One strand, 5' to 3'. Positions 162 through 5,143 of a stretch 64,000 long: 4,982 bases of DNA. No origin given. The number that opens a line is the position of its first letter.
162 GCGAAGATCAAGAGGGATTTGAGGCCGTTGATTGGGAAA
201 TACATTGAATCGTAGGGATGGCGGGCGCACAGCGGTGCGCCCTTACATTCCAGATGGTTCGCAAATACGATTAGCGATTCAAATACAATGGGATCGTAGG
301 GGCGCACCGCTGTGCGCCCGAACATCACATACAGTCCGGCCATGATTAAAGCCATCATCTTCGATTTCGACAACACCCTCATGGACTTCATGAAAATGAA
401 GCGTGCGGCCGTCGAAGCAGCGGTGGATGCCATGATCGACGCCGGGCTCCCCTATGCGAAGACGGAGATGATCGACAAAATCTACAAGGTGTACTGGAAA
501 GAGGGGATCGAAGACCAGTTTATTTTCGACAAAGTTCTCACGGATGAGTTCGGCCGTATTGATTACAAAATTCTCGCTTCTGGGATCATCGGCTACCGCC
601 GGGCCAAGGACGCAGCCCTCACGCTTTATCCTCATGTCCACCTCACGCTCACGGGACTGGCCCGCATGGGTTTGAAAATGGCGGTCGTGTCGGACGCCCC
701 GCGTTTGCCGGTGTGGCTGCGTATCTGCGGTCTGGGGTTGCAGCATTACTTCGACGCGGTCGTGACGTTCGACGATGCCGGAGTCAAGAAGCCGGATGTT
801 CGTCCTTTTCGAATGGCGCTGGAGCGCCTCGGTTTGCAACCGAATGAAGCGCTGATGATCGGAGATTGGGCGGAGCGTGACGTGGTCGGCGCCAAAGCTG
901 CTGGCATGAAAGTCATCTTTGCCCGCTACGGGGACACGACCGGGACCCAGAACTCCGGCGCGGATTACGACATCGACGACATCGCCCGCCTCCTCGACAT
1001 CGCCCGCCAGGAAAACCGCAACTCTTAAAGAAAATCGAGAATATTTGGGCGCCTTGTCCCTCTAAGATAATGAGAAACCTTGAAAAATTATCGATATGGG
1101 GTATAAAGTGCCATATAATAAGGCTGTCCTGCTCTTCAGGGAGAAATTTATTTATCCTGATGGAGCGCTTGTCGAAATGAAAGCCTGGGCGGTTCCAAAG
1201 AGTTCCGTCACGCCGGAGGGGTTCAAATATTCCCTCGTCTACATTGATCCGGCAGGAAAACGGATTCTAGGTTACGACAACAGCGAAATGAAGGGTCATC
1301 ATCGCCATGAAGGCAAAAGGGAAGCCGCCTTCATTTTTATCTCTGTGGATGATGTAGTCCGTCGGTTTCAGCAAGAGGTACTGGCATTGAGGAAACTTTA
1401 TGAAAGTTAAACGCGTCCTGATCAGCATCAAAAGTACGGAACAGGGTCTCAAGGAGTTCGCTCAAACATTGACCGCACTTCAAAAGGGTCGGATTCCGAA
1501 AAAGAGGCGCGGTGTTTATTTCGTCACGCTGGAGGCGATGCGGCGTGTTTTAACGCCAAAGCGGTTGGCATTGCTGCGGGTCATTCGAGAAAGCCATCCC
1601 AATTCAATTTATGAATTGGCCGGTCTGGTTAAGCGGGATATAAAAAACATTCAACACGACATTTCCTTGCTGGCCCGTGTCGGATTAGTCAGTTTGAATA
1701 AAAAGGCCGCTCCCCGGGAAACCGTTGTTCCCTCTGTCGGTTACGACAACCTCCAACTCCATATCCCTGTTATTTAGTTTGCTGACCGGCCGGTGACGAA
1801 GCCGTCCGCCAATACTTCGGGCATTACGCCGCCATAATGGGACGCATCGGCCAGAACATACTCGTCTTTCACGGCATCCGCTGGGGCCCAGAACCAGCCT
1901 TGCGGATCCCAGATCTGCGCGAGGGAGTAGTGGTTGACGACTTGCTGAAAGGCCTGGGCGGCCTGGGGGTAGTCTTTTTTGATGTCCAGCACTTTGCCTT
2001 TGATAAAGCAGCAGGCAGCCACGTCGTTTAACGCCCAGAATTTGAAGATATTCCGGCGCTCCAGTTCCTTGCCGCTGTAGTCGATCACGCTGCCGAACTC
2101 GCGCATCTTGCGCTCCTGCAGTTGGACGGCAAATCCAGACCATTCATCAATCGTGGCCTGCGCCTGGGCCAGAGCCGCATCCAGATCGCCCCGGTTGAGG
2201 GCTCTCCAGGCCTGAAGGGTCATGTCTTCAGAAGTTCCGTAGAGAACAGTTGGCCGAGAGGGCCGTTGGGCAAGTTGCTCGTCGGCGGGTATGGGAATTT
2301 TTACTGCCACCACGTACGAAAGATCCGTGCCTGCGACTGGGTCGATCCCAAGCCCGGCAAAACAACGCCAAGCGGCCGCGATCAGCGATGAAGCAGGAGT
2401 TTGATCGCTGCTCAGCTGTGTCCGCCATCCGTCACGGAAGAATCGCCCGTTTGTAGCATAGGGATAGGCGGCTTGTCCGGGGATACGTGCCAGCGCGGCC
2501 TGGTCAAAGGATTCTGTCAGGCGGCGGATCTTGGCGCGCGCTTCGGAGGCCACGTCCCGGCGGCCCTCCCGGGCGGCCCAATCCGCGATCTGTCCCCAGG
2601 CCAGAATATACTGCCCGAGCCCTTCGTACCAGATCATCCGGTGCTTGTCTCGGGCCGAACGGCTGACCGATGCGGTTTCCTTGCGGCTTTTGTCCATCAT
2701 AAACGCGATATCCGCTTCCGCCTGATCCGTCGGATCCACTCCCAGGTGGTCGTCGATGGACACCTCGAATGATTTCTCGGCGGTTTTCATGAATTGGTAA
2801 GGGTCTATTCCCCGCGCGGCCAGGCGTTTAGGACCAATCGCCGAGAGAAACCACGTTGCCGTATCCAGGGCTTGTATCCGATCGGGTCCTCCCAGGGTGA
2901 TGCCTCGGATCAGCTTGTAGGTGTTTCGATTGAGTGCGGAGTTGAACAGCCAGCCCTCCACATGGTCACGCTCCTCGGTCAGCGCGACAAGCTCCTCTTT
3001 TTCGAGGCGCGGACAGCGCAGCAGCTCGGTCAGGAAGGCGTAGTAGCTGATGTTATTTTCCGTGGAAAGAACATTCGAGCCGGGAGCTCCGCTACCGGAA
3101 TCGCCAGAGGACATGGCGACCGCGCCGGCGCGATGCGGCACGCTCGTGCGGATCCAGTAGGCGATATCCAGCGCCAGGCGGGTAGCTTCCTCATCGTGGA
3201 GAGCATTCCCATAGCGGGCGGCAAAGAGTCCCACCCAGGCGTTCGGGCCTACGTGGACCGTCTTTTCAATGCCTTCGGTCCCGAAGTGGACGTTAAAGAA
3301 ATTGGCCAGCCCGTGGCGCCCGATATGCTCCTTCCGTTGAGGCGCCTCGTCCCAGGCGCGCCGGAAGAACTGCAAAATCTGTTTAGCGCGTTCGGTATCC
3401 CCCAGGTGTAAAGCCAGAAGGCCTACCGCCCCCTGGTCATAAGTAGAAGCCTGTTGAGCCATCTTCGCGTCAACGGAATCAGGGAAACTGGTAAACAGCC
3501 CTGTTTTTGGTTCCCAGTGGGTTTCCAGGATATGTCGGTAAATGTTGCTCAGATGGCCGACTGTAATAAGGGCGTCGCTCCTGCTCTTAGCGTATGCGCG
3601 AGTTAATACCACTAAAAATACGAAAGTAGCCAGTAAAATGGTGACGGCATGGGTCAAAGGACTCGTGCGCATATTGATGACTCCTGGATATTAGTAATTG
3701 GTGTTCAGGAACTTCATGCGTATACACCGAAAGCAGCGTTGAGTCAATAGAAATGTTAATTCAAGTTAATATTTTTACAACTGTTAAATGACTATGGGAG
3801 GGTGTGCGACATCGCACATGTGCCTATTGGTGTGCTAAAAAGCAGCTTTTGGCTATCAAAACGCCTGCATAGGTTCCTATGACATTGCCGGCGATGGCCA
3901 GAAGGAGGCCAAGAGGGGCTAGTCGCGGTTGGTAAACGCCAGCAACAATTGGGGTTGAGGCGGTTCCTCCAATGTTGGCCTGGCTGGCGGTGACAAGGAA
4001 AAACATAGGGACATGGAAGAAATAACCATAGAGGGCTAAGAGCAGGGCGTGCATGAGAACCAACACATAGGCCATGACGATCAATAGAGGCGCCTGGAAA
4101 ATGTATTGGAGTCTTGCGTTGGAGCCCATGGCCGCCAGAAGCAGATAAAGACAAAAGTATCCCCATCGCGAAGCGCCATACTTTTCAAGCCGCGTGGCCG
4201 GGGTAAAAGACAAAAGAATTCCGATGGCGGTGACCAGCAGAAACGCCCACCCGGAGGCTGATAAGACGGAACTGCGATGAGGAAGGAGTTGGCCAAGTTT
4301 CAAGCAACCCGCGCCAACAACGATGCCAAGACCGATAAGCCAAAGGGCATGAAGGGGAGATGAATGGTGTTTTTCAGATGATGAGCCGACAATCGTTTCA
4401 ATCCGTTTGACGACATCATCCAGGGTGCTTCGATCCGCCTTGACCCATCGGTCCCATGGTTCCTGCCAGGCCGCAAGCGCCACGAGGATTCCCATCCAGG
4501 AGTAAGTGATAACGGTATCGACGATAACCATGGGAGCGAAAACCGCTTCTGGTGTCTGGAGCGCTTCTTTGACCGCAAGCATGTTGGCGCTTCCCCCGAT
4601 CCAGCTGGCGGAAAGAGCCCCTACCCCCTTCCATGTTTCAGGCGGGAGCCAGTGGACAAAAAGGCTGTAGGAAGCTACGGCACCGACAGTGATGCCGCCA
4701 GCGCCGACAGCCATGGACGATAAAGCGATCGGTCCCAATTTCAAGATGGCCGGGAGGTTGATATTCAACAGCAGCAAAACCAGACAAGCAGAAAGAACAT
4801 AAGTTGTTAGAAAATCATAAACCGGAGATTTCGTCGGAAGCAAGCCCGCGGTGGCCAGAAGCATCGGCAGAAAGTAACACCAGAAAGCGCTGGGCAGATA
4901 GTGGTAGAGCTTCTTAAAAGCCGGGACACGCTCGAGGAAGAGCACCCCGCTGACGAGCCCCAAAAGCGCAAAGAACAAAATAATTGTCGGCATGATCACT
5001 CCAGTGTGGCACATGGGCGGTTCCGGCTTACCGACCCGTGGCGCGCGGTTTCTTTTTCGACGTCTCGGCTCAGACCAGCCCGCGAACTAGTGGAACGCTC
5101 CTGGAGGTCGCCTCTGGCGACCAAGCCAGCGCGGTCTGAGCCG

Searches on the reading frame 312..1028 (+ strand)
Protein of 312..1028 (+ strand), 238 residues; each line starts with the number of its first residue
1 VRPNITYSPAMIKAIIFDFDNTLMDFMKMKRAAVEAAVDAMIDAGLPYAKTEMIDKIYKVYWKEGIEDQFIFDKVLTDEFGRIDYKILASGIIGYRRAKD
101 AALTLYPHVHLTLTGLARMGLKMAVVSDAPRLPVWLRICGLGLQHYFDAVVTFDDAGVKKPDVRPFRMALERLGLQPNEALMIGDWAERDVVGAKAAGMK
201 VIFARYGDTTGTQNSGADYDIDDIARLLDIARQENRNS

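Call 65: search_protein_families(library=pfam, proteins=[window:312-1028:+], max_evalue=0.001)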
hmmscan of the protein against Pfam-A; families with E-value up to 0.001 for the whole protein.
window:312-1028:+ (238 aa): 3 families
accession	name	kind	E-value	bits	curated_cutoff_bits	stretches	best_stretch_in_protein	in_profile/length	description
PF13419.12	HAD_2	-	1.1e-27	97.7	23.8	1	15-203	1-177/178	Haloacid dehalogenase-like hydrolase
PF00702.32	Hydrolase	-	1.3e-26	94.7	26.4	1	12-198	1-191/191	haloacid dehalogenase-like hydrolase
PF13242.12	Hydrolase_like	-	2.5e-12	47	22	1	159-225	3-69/75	HAD-hyrolase-like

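Call 86: find_encoding_contigs(protein=window:312-1028:+, flank=10000, max_places=4)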
Protein window:312-1028:+ (238 aa): no gene with exactly this product is on record in the collection.

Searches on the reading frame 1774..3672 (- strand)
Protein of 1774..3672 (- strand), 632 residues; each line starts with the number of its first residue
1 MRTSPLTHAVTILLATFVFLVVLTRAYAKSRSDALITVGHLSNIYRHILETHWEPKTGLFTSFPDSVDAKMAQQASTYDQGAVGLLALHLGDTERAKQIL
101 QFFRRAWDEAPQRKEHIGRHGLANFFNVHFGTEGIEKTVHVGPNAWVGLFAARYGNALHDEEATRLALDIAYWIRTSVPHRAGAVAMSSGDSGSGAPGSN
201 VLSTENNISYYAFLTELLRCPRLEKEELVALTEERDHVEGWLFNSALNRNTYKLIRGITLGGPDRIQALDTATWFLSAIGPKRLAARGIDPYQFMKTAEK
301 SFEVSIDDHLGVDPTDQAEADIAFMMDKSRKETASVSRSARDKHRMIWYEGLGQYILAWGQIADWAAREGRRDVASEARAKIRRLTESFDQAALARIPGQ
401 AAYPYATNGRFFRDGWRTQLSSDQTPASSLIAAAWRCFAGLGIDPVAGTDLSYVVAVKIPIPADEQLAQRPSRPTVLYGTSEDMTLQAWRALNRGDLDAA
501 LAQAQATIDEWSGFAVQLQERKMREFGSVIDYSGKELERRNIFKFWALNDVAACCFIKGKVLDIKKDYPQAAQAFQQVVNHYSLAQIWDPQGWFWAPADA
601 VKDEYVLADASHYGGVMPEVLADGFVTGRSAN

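Call 40: find_encoding_contigs(protein=window:1774-3672:-, flank=10000, max_places=4)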
Protein window:1774-3672:- (632 aa): 1 contig read that carries it; 1 place shown.
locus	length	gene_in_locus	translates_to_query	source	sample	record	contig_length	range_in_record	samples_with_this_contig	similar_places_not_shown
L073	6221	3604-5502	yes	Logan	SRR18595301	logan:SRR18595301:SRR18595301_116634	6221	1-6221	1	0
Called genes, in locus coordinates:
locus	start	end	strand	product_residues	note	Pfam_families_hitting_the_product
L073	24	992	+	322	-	PF18348:SH3_16 (faint), PF00877:NLPC_P60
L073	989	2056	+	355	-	PF02746:MR_MLE_N, PF13378:MR_MLE_C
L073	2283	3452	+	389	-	PF05684:DUF819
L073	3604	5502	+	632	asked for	-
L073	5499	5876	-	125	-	PF25212:HVO_A0114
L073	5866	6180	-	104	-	PF20126:TumE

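Call 65: search_protein_families(library=pfam, proteins=[window:1774-3672:-], max_evalue=0.001)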
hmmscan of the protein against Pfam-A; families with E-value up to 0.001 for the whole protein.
window:1774-3672:- (632 aa): 0 families

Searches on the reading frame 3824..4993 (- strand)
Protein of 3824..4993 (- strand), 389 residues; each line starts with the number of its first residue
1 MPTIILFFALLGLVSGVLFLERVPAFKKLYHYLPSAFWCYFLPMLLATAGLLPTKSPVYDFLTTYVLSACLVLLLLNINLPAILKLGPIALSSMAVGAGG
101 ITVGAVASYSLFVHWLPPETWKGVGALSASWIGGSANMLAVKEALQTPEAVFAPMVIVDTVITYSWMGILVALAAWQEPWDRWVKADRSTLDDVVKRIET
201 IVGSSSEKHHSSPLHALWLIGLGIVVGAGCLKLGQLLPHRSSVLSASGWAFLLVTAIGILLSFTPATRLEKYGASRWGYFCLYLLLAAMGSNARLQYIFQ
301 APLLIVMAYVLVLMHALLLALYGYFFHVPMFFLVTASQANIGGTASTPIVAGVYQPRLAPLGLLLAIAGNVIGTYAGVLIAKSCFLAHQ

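Call 14: search_protein_families(library=pfam, proteins=[window:3824-4993:-])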
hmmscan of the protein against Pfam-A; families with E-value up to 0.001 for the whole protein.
window:3824-4993:- (389 aa): 1 family
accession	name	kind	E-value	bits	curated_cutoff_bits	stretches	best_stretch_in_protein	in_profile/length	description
PF05684.17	DUF819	-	5.2e-79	266.4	27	1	13-382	6-374/379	Protein of unknown function (DUF819)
